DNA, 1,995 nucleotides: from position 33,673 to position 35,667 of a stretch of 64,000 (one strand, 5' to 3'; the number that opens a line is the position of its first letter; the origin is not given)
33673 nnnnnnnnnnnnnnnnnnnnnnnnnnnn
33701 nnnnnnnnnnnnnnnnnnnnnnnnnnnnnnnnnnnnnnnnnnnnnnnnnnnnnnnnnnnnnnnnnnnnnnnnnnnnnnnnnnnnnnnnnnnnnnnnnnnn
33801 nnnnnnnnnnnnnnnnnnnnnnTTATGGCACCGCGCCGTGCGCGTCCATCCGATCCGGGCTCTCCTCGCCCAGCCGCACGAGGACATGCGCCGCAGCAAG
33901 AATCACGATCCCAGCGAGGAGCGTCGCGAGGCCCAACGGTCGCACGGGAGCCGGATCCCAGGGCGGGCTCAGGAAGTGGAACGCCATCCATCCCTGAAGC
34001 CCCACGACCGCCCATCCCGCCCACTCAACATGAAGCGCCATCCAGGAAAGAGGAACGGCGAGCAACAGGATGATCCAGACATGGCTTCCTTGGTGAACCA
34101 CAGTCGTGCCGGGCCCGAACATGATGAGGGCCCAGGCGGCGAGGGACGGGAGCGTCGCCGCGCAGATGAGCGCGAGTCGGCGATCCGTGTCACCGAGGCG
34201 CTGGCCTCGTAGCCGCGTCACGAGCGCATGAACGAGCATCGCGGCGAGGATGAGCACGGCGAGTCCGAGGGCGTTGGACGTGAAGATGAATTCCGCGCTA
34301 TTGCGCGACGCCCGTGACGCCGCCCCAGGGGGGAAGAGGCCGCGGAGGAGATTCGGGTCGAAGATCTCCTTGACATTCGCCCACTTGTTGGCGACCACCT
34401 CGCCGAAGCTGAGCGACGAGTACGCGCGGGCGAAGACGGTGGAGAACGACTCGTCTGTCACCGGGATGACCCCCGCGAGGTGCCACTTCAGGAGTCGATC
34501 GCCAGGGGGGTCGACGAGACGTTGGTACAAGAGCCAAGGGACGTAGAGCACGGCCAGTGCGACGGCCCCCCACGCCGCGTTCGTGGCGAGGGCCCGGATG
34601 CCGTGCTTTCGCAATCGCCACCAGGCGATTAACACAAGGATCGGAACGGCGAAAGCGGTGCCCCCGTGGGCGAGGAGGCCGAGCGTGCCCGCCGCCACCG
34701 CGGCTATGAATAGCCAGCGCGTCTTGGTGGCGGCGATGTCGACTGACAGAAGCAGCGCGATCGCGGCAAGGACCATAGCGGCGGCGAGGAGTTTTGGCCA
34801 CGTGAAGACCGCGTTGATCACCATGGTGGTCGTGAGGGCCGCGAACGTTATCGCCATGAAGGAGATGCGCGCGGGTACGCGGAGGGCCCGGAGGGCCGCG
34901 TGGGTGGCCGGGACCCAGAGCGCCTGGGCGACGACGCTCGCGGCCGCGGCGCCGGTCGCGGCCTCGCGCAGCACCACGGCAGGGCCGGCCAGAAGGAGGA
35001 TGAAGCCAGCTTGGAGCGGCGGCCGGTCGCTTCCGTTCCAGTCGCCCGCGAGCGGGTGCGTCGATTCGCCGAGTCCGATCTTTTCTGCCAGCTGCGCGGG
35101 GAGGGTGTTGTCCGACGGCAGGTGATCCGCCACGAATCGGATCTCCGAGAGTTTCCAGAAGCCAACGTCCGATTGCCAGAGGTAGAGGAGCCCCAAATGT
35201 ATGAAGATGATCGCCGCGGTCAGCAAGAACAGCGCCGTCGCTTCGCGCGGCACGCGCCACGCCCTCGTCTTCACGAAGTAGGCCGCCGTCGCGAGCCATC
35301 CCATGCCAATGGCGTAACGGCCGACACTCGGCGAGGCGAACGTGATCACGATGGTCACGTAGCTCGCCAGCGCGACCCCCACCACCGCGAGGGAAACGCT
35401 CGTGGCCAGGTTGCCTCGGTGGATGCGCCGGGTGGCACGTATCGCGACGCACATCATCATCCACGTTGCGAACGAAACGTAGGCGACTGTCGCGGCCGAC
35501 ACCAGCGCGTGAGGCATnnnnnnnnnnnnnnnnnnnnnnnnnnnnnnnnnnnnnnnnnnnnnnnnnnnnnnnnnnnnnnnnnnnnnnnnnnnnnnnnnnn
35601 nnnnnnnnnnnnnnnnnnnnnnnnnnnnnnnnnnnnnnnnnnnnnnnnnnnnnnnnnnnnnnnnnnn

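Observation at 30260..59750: Composite locus of about 29 kb for an envelope glycopolymer, combining three translocation logics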

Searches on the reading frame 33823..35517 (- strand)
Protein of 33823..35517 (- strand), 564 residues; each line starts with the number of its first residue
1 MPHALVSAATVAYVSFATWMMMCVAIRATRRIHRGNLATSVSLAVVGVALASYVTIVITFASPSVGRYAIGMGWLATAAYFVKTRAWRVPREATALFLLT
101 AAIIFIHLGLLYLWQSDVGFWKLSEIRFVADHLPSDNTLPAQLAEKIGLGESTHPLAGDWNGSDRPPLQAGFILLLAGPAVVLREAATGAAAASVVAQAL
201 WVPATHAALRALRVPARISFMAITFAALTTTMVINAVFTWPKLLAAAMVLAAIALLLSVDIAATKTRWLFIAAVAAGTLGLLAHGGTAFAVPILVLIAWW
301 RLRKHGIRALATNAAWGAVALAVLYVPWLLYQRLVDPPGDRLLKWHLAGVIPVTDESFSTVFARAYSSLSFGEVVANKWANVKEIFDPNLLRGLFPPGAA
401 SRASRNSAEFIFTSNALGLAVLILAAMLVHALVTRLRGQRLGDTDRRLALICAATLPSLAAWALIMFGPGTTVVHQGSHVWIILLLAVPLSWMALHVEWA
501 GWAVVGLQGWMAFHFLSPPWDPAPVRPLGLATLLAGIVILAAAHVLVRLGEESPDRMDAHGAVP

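Call 6: search_protein_families(library=pfam, proteins=[window:33823-35517:-], max_evalue=0.01)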
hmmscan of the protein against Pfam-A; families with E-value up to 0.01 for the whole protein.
window:33823-35517:- (564 aa): 0 families

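Call 12: search_protein_families(library=ncbifam, proteins=[window:33823-35517:-], max_evalue=0.1)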
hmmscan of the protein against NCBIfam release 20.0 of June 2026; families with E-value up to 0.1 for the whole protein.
window:33823-35517:- (564 aa): 0 families

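Call 13: search_protein_families(library=pfam, proteins=[window:33823-35517:-], max_evalue=10)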
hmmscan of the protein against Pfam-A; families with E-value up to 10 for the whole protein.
window:33823-35517:- (564 aa): 2 families
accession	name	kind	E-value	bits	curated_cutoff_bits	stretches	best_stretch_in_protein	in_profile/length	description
PF23973.1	DUF7299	-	0.19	12.3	27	1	44-89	8-50/77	Family of unknown function (DUF7299)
PF18186.6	SLATT_4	-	1.2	9.3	27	1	215-258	30-74/165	SMODS and SLOG-associating 2TM effector domain family 4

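Call 17: find_homologous_proteins(query=window:33823-35517:-, max_evalue=0.001)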
Query window:33823-35517:- (564 aa): 431 proteins with E <= 0.001 among 8000 candidates; the best 120 are listed.
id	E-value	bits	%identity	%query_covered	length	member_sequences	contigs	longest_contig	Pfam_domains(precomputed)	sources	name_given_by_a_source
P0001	0.0e+0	1212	100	100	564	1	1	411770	-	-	-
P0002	3.0e-235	800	66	98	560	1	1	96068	-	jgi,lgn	jgi:hypothetical protein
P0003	1.2e-234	799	65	100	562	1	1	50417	-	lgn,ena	-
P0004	4.9e-233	793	66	98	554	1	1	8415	-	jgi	jgi:hypothetical protein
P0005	1.2e-224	766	63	99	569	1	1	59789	-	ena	-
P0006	1.3e-222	759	64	99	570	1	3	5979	-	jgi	-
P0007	1.3e-182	627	66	77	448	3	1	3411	-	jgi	jgi:hypothetical protein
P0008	1.7e-112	395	43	98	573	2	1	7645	-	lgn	-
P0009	4.5e-99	351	39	92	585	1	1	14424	-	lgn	-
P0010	1.2e-97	346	40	90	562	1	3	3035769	-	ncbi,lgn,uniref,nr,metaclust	ncbi:hypothetical protein [Demequina lutea]|uniref:Dolichyl-phosphate-mannose-protein mannosyltransf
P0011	1.5e-97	346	40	87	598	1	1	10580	-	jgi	-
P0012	1.6e-92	329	41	89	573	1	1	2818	-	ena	-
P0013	2.4e-92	329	37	92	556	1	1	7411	-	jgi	jgi:hypothetical protein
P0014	3.6e-91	325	40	94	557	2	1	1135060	-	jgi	jgi:hypothetical protein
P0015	4.1e-91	325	39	83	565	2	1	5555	PF20176.4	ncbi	-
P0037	9.9e-82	294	37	83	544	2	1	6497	PF20176.4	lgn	-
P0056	1.0e-72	264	40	71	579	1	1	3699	PF20176.4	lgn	-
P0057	2.1e-72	263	39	76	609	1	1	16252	PF20176.4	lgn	-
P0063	2.0e-70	256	38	84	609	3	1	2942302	PF20176.4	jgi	jgi:hypothetical protein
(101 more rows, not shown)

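Call 18: find_encoding_contigs(protein=P0002, flank=10000, max_places=3)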
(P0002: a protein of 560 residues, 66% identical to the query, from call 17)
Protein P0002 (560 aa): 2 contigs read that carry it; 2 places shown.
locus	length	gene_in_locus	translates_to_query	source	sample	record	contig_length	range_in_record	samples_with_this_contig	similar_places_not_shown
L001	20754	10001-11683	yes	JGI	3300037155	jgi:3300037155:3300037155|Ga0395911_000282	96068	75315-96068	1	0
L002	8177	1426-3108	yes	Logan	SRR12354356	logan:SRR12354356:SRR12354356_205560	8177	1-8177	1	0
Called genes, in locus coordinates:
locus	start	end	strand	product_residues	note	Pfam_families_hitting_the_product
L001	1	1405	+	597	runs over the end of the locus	PF02776:TPP_enzyme_N, PF00205:TPP_enzyme_M, PF02775:TPP_enzyme_C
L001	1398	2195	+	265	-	PF03328:HpcH_HpaI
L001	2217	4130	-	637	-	PF02776:TPP_enzyme_N, PF00205:TPP_enzyme_M, PF02775:TPP_enzyme_C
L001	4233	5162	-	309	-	PF00535:Glycos_transf_2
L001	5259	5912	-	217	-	PF01370:Epimerase (weak)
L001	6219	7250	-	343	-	PF01073:3Beta_HSD (weak), PF01370:Epimerase, PF07993:NAD_binding_4 (faint), PF13460:NAD_binding_10 (weak), PF16363:GDP_Man_Dehyd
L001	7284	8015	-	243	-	PF13641:Glyco_tranf_2_3, PF00535:Glycos_transf_2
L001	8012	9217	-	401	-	PF03721:UDPG_MGDP_dh_N, PF00984:UDPG_MGDP_dh, PF03720:UDPG_MGDP_dh_C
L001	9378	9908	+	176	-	PF04138:GtrA_DPMS_TM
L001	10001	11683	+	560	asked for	-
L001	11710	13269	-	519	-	-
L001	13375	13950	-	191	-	PF06559:DCD_N, PF22769:DCD, PF22569:DCD_C, PF00692:dUTPase (weak)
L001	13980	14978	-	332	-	PF01073:3Beta_HSD, PF01370:Epimerase, PF04321:RmlD_sub_bind, PF07993:NAD_binding_4, PF13460:NAD_binding_10 (weak), PF16363:GDP_Man_Dehyd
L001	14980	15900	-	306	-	PF04765:TOD1_MUCI70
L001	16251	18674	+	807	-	PF06165:GH94_b-supersand, PF17167:Glyco_hydro_94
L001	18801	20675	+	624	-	PF01757:Acyl_transf_3, PF19040:SGNH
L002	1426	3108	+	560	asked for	-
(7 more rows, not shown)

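Call 19: find_encoding_contigs(protein=P0005, flank=10000, max_places=3)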
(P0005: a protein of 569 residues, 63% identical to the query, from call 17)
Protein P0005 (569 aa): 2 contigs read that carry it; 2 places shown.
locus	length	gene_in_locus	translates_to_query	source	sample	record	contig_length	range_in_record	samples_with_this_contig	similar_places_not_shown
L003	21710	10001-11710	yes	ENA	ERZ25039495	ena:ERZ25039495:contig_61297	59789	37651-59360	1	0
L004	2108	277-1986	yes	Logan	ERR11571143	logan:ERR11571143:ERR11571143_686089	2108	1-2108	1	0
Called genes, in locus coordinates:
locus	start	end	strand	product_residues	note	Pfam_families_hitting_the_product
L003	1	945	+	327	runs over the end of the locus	PF00535:Glycos_transf_2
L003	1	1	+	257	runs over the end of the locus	PF00483:NTP_transferase, PF12804:NTP_transf_3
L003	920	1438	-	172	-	-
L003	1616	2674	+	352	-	PF01761:DHQ_synthase, PF24621:DHQS_C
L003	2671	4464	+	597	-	PF02776:TPP_enzyme_N, PF00205:TPP_enzyme_M, PF02775:TPP_enzyme_C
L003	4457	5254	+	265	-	PF03328:HpcH_HpaI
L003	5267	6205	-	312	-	PF01370:Epimerase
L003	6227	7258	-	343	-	PF01073:3Beta_HSD (weak), PF01370:Epimerase, PF07993:NAD_binding_4 (faint), PF16363:GDP_Man_Dehyd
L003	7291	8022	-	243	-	PF13641:Glyco_tranf_2_3, PF00535:Glycos_transf_2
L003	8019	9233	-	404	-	PF03721:UDPG_MGDP_dh_N, PF00984:UDPG_MGDP_dh, PF03720:UDPG_MGDP_dh_C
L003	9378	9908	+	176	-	PF04138:GtrA_DPMS_TM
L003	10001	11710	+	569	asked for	-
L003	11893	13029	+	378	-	PF01073:3Beta_HSD, PF01370:Epimerase, PF02719:Polysacc_synt_2 (weak), PF08659:KR (weak), PF16363:GDP_Man_Dehyd, PF07993:NAD_binding_4, PF01370:Epimerase, PF16363:GDP_Man_Dehyd, +2 more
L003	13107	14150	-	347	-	PF13524:Glyco_trans_1_2 (weak)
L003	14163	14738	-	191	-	PF06559:DCD_N, PF22769:DCD, PF22569:DCD_C, PF00692:dUTPase (weak)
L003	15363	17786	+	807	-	PF06165:GH94_b-supersand, PF17167:Glyco_hydro_94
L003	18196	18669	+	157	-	-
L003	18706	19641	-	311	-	PF14257:DUF4349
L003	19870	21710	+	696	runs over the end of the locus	PF01757:Acyl_transf_3, PF19040:SGNH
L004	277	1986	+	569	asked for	-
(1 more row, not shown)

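Call 24: search_solved_structures(query=A1, max_evalue=10, show_alignments=2)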
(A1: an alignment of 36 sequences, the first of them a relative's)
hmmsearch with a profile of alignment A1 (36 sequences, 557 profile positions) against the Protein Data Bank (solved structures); distinct sequences matched with E-value up to 10: 4.
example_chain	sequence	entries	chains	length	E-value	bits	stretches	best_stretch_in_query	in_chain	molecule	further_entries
7kdd_A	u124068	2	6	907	0.076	14.9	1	31-90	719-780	Envelope glycoprotein B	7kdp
4ycz_A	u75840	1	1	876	0.26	13.1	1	184-220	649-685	Fusion Protein of Sec13 and Nup145C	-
7cye_A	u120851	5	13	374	2.6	9.8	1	270-303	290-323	Slr1512 protein | Sodium-dependent bicarbonate transporter SbtA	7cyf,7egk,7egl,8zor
7d76_R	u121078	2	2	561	6.9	8.4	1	403-466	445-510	Adhesion G protein-coupled receptor G3; GPR97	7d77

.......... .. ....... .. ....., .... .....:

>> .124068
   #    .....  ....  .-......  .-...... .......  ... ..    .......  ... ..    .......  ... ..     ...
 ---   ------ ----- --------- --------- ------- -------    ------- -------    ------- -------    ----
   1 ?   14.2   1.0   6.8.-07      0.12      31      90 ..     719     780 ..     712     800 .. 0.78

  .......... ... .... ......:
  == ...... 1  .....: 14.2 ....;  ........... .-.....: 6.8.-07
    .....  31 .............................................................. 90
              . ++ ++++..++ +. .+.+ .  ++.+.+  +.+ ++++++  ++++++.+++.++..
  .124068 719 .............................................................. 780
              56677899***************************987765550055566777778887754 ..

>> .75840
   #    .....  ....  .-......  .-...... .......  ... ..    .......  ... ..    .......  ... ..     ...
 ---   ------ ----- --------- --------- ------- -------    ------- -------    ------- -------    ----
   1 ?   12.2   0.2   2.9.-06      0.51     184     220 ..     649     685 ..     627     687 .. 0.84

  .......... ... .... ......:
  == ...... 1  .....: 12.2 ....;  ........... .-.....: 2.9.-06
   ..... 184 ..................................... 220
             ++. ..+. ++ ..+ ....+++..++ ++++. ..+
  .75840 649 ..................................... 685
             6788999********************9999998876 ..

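Call 36: search_protein_families(library=ncbifam, proteins=[L001:6219-7250:-, L001:7284-8015:-, L001:8012-9217:-, L001:5259-5912:-], max_evalue=0.00001)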
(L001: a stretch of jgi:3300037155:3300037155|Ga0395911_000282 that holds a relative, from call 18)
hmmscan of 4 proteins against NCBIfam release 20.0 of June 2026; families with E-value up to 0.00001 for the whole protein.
L001:6219-7250:- (343 aa): 17 families
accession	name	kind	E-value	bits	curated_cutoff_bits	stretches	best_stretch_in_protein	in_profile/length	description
TIGR01179.1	galE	equivalog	2.6e-28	98.8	262.3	1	3-336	1-327/332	UDP-glucose 4-epimerase GalE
TIGR04180.1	EDH_00030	hypoth_equivalog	1e-24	87.1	475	1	4-320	1-295/297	NAD-dependent 4,6-dehydratase LegB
TIGR01181.1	dTDP_gluc_dehyt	equivalog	3.5e-18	65.8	365.1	1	3-335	1-312/321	dTDP-glucose 4,6-dehydratase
NF007956.0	PRK10675.1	subfamily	6.5e-18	64.9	394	1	3-334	2-329/338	UDP-glucose 4-epimerase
NF047922.1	GDPFucSynFcl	equivalog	1.1e-17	64.5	500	1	3-333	4-300/308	GDP-L-fucose synthase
NF011728.1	PRK15181.1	equivalog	1e-13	51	760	1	3-333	17-336/348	Vi polysaccharide biosynthesis UDP-N-acetylglucosaminuronic acid C-4 epimerase TviC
NF008872.0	PRK11908.1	equivalog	1.4e-13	50.6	294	1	172-335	167-336/349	bifunctional UDP-4-keto-pentose/UDP-xylose synthase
TIGR02197.1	heptose_epim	equivalog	4.9e-12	45.7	274.6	1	4-333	1-312/316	ADP-glyceromanno-heptose 6-epimerase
NF041015.1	UDPsulfquin_syn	equivalog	3.8e-08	32.7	575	0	3-38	2-37/384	UDP-sulfoquinovose synthase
TIGR01746.1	Thioester-redct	subfamily_domain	1.4e-07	31.1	213.35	0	3-27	1-25/371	thioester reductase domain-containing protein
NF008360.0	PRK11150.1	equivalog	1.9e-07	30.6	452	1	4-278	2-250/310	ADP-glyceromanno-heptose 6-epimerase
NF005998.1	PRK08125.1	equivalog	2.8e-07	29.3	777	0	2-331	316-646/649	bifunctional UDP-4-amino-4-deoxy-L-arabinose formyltransferase/UDP-glucuronic acid oxidase ArnA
NF042422.1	oxyalk_red_OleD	equivalog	5.9e-07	29.2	580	1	3-193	2-177/329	2-alkyl-3-oxoalkanoate reductase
TIGR03466.1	HpnA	hypoth_equivalog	6.9e-07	28.4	367.65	0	3-188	2-174/327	hopanoid-associated sugar epimerase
NF007490.0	PRK10084.1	subfamily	1.1e-06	27.9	649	0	3-41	2-41/361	dTDP-glucose 4,6-dehydratase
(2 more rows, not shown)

L001:7284-8015:- (243 aa): 5 families
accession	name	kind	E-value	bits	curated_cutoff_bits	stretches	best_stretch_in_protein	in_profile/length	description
NF041391.1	DPhHxTase_Halo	equivalog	1.8e-11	43.5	375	1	14-196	3-176/213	dolichyl-phosphate hexose transferase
TIGR04182.1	glyco_TIGR04182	equivalog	7.7e-11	41.9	325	1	8-209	2-194/293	S-layer glycoprotein N-glycosyltransferase AglJ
NF058614.1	PPMAGASynPpgS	equivalog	2.3e-08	33.7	370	1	8-203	2-194/226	polyprenyl-phospho-N-acetylgalactosaminyl synthase PpgS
TIGR03937.1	PgaC_IcaA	equivalog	3e-08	33.1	422.3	1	5-98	44-137/407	poly-beta-1,6-N-acetyl-D-glucosamine synthase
NF007986.1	PRK10714.1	equivalog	2.5e-07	30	529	1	7-221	7-216/316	undecaprenyl-phosphate 4-deoxy-4-formamido-L-arabinose transferase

L001:8012-9217:- (401 aa): 7 families
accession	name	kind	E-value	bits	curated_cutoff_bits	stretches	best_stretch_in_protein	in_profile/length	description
TIGR03026.1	NDP-sugDHase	subfamily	5.4e-81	272.5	189.8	1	10-385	3-397/413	nucleotide sugar dehydrogenase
NF040825.1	UDPMaNacDH_Arch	equivalog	3.1e-54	184.4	750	1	9-385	3-383/418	UDP-N-acetyl-D-mannosamine dehydrogenase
NF008286.0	PRK11064.1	equivalog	2.7e-41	141.5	459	1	8-386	5-406/420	UDP-N-acetyl-D-mannosamine dehydrogenase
NF041297.1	UDPGDh_AglM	equivalog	4.7e-37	127.9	670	1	9-379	3-395/429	UDP-glucose 6-dehydrogenase AglM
NF047673.2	TeichurnBiosyTuaD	equivalog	4.6e-34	118.3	700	1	9-357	4-361/439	UDP-glucose 6-dehydrogenase TuaD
NF011631.0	PRK15057.1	equivalog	2.2e-18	66.5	757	1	10-353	3-343/388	UDP-glucose 6-dehydrogenase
NF011729.0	PRK15182.1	equivalog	3.1e-13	49.3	592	1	10-380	9-392/425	Vi polysaccharide biosynthesis UDP-N-acetylglucosamine C-6 dehydrogenase TviB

L001:5259-5912:- (217 aa): 0 families

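Call 37: predict_structure(alignment_id=A1)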
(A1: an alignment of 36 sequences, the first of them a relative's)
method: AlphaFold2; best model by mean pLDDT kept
length: 564 residues; sequences in the alignment: 36
mean_pLDDT: 90.0   pTM: 0.93
mean pLDDT of the five models: 90.0, 88.1, 87.5, 87.3, 86.5
residues with pLDDT >= 90: 375; 70-90: 159; 50-70: 17; < 50: 13
segments of 3 or more residues with pLDDT < 50: 470-472, 555-564
pLDDT, mean of each block of 10 residues (from residue 1): 83 96 97 94 98 97 96 97 95 96 96 86 84 83 94 86 87 94 91 96 98 97 97 91 96 96 87 98 92 96 93 97 95 83 74 81 86 88 84 84 87 92 97 97 96 94 71 68 97 98 97 85 79 97 95 51 37
secondary structure, 60 per line:
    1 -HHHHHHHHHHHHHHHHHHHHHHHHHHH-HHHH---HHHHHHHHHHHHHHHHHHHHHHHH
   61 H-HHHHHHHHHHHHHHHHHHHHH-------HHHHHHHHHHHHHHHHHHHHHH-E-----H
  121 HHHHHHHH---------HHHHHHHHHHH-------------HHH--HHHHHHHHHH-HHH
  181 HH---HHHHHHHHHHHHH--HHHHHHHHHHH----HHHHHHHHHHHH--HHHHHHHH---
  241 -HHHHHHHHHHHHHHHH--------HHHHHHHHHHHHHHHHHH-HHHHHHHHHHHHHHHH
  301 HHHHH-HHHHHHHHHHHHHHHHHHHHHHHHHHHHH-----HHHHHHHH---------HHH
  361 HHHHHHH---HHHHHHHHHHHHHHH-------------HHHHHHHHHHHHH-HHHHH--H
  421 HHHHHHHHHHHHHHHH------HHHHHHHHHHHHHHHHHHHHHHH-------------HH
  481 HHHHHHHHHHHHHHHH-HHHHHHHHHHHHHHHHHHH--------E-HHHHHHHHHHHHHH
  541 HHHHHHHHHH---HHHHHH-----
elements in order: H2-28 H30-33 H37-61 H63-83 H91-112 H120-128 H138-148 H167-176 H178-182 H186-198 H201-211 H216-227 H230-237 H242-257 H266-283 H285-305 H307-335 H341-348 H358-367 H371-385 H399-411 H413-417 H420-436 H443-465 H479-496 H498-516 H527-550 H554-559
